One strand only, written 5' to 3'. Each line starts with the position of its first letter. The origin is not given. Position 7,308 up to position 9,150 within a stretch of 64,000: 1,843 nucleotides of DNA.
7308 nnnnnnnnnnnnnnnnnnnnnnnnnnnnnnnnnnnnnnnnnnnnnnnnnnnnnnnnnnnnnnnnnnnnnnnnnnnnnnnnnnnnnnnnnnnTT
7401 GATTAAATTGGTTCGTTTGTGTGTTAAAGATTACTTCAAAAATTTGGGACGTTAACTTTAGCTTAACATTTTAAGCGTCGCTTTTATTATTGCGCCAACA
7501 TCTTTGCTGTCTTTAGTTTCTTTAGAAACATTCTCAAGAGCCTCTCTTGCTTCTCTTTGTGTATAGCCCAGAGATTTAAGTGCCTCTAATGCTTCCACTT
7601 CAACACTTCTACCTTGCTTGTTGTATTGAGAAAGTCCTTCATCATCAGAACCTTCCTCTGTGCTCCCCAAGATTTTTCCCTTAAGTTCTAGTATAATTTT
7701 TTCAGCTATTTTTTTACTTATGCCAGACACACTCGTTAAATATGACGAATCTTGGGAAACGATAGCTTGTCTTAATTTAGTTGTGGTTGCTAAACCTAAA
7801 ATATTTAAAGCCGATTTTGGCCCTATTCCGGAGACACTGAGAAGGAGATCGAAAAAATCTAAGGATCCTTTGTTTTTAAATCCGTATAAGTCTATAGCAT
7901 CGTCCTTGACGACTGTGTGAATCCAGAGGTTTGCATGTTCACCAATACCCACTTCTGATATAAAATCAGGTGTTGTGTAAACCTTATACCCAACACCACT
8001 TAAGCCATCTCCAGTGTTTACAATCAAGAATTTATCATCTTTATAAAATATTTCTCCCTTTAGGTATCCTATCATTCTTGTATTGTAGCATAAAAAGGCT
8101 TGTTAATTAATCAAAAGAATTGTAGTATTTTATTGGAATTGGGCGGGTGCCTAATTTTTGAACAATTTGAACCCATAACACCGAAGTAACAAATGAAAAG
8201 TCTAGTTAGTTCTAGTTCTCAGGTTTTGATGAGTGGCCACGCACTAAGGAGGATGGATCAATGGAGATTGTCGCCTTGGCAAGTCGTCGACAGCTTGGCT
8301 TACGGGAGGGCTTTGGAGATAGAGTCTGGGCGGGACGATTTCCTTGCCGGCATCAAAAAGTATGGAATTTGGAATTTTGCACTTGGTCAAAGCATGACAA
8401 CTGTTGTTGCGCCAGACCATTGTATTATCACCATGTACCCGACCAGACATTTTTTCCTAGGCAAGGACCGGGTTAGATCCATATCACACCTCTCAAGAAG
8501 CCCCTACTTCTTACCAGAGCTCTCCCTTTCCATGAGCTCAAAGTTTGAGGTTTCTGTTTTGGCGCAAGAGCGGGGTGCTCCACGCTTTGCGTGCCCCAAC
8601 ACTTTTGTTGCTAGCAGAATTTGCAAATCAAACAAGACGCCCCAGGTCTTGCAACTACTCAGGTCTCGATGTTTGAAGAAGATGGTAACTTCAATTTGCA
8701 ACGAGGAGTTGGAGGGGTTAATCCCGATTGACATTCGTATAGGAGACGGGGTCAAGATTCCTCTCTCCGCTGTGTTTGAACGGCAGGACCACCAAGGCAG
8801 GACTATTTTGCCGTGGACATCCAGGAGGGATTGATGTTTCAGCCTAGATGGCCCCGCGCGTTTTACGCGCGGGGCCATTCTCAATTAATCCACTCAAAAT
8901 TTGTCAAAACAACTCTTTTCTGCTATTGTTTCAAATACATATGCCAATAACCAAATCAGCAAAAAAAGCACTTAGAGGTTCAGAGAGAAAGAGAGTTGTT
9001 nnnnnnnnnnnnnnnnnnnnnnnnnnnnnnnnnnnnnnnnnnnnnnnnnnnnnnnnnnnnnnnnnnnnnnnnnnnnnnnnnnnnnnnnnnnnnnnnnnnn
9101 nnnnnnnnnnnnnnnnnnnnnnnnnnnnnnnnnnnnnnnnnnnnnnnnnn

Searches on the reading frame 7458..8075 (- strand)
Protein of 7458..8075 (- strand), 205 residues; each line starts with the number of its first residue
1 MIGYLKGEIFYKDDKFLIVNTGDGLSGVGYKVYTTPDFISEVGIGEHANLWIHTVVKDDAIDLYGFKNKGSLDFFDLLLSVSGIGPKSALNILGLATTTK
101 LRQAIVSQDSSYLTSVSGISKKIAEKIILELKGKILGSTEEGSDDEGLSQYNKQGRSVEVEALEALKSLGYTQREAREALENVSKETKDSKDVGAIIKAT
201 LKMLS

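Call 20: find_related_loci(query=window:7458-8075:-, collection=genome_contigs, flank=4000)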
Query window:7458-8075:- (205 aa) in genome_contigs; peptide patterns used: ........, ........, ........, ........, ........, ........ (x = any residue, [..] = any of these).
599 stretches matched a pattern (row limit reached: there are more); 16 encode a relative of the query (tblastn E <= 1e-3); 16 distinct loci.
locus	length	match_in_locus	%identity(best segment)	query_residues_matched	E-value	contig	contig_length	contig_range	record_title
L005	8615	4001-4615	78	1-205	5e-104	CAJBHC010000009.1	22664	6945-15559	uncultured bacterium isolate Loc090907-5m_bin-188 genome assembly, contig: bin-188:09/99, whole genome shotgun sequence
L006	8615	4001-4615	79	1-205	1e-102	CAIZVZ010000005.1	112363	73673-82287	uncultured bacterium isolate Loc080925-6m_bin-1435 genome assembly, contig: bin-1435:05/21, whole genome shotgun sequenc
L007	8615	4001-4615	77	1-205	5e-101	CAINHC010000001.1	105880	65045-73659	uncultured bacterium isolate AM-lipid-01-D7_bin-0575 genome assembly, contig: bin-0575:01/52, whole genome shotgun seque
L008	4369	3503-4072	50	1-205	1e-56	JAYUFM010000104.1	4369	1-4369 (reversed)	MAG: bacterium isolate GFS_7744 GFS_7744_103, whole genome shotgun sequence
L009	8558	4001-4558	45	1-204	3e-47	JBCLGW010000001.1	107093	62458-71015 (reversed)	Parcubacteria group bacterium isolate SLM_LV1_02b-J04 Node_1_length_107093_cov_87.409696, whole genome shotgun sequence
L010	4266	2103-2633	47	1-188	1e-46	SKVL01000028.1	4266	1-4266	MAG: Candidatus Campbellbacteria bacterium isolate CSSed162cmB_160 CSSed16-2cmB-114982, whole genome shotgun sequence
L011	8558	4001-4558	45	1-204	1e-46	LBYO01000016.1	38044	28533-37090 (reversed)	MAG: Parcubacteria group bacterium GW2011_GWA1_40_21 UT90_C0016, whole genome shotgun sequence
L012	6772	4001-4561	45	1-205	5e-45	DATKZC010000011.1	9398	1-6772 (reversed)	MAG TPA_asm: Candidatus Paceibacterota bacterium isolate SMAG_U14235 k141_2778625, whole genome shotgun sequence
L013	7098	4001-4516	44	1-184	4e-43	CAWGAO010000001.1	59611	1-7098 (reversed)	MAG: Candidatus Tagabacteria bacterium isolate MFD04408.bin.2.160 genome assembly, contig: contig_102485, whole genome s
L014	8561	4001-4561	44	1-204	2e-43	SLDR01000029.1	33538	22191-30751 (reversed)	MAG: Candidatus Campbellbacteria bacterium isolate CSSed162cmB_559 CSSed16-2cmB-1711, whole genome shotgun sequence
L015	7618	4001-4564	42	1-205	3e-44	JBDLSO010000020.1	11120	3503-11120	MAG: Candidatus Parcubacteria bacterium isolate king_2019_sw_WHONDRS-S19S_0016_AN_bin.2 scaffold_000084, whole genome sh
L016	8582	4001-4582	41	1-205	2e-40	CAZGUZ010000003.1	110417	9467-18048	MAG TPA_asm: uncultured Candidatus Saccharibacteria bacterium isolate SRP219642_co7_221 genome assembly, contig: NODE_18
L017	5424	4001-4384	55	1-132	4e-40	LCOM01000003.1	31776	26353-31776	MAG: Parcubacteria group bacterium GW2011_GWA2_47_7 UY04_C0003, whole genome shotgun sequence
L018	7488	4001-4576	43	1-205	2e-39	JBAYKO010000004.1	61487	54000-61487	MAG: Candidatus Paceibacterota bacterium isolate SO_2016_GW1_81 scaffold01002_OW334_2016, whole genome shotgun sequence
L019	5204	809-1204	46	1-132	7e-32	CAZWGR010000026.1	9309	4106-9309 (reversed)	MAG TPA_asm: uncultured Candidatus Saccharibacteria bacterium isolate SRP285395_co1_403 genome assembly, contig: NODE_12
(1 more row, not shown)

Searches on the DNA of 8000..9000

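Call 4: search_rna_families(source=window, start=8000, end=9000, threshold=evalue, max_evalue=10, show_alignments=3)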
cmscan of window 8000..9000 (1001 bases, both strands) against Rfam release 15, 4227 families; matches with E-value up to 10: 11.
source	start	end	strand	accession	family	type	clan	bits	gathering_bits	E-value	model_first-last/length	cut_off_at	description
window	8751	8880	+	RF00512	Leu_leader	Cis-reg; leader;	-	25.1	50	0.01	1-148/148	no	Leucine operon leader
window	8845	8881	-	RF01791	F6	Gene; sRNA;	-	24.5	46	0.085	1-57/57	no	F6 TB sRNA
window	8845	8881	+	RF01791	F6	Gene; sRNA;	-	23.7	46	0.13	1-57/57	no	F6 TB sRNA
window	8845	8971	-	RF01821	RsaH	Gene; sRNA;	-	22.6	50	0.48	1-123/123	no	RNA Staph. aureus H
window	8825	8879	+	RF00066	U7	Gene; snRNA;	-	20.3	34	0.089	1-62/62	no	U7 small nuclear RNA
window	8852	8966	+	RF01405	STnc490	Gene; sRNA;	-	18.8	56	0.42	1-124/124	no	STnc490 Hfq binding RNA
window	8795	8870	+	RF00792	mir-490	Gene; miRNA;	-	14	84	7.7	1-95/95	no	mir-490 microRNA precursor family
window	8850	8874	-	RF02401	ClpQY_promoter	Cis-reg;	-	13.2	42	4.9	1-21/57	no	ClpQY promoter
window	8917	8961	-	RF00114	S15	Cis-reg; leader;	CL00121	12.8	39.5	4.4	7-91/117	no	Ribosomal S15 leader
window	8356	8428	+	RF00619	U6atac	Gene; snRNA; splicing;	CL00009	10.2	33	9.3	39-126/126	no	U6atac minor spliceosomal RNA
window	8846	8885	-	RF04196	MIR5638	Gene; miRNA;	-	9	500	5.1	1-464/464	no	MIR5638 microRNA precursor family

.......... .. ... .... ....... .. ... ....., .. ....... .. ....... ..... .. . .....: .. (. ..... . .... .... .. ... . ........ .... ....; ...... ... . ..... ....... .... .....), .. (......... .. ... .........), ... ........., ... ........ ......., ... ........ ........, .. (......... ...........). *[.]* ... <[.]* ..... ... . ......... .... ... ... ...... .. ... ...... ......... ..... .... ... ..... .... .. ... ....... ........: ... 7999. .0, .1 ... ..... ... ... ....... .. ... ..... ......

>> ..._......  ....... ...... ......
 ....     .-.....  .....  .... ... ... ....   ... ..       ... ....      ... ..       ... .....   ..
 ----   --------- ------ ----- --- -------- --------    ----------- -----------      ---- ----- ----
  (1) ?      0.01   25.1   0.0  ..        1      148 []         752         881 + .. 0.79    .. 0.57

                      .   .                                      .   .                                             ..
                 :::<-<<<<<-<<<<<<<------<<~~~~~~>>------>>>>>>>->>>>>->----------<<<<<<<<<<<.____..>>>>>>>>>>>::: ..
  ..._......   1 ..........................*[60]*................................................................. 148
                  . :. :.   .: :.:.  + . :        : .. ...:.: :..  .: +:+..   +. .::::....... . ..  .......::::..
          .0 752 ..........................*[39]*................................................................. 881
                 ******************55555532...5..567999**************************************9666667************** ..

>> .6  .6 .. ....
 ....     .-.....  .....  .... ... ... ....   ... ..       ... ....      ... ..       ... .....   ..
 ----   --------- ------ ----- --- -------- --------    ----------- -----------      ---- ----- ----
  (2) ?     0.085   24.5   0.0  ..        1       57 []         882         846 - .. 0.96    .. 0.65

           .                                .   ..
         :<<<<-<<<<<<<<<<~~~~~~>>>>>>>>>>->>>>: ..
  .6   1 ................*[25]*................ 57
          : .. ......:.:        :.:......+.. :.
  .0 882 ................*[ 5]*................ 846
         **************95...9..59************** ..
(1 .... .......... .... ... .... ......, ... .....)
